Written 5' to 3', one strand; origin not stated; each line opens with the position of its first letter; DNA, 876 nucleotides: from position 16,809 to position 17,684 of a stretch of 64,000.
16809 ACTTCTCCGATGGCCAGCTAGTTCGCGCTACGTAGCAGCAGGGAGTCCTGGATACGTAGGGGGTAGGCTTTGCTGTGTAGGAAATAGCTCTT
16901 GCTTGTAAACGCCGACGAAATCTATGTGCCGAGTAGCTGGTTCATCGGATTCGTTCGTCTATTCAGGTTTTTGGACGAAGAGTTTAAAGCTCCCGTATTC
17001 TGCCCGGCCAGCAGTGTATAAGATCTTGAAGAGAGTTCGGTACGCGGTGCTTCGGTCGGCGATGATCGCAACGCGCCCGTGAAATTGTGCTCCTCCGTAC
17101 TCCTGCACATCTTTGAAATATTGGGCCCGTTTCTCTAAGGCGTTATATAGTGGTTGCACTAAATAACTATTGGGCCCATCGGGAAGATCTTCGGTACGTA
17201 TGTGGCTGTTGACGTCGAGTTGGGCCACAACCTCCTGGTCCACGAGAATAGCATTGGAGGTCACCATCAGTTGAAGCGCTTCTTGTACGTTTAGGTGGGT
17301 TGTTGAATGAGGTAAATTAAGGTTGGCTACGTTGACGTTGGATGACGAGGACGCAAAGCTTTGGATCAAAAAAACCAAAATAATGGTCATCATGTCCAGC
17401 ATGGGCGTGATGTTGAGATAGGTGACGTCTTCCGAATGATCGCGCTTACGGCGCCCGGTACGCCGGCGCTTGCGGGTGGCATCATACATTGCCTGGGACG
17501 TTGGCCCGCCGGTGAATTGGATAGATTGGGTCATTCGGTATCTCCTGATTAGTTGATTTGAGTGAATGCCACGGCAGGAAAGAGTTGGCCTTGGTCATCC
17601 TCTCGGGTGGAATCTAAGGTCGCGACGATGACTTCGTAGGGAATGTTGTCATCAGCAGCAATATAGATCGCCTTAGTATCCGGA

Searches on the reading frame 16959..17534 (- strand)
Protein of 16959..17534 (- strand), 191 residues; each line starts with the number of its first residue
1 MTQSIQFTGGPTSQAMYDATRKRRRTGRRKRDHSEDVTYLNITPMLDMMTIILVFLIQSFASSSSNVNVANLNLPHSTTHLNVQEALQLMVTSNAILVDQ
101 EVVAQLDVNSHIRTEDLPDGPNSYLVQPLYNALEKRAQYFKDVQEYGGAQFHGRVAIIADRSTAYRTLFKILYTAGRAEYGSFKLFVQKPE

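Call 11: search_protein_families(library=ncbifam, proteins=[window:16959-17534:-])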
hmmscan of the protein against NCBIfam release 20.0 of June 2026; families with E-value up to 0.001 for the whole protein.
window:16959-17534:- (191 aa): 1 family
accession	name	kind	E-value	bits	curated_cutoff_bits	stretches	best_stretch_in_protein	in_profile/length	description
TIGR02801.1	tolR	equivalog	0.00057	20.5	127.3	0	40-174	5-115/129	protein TolR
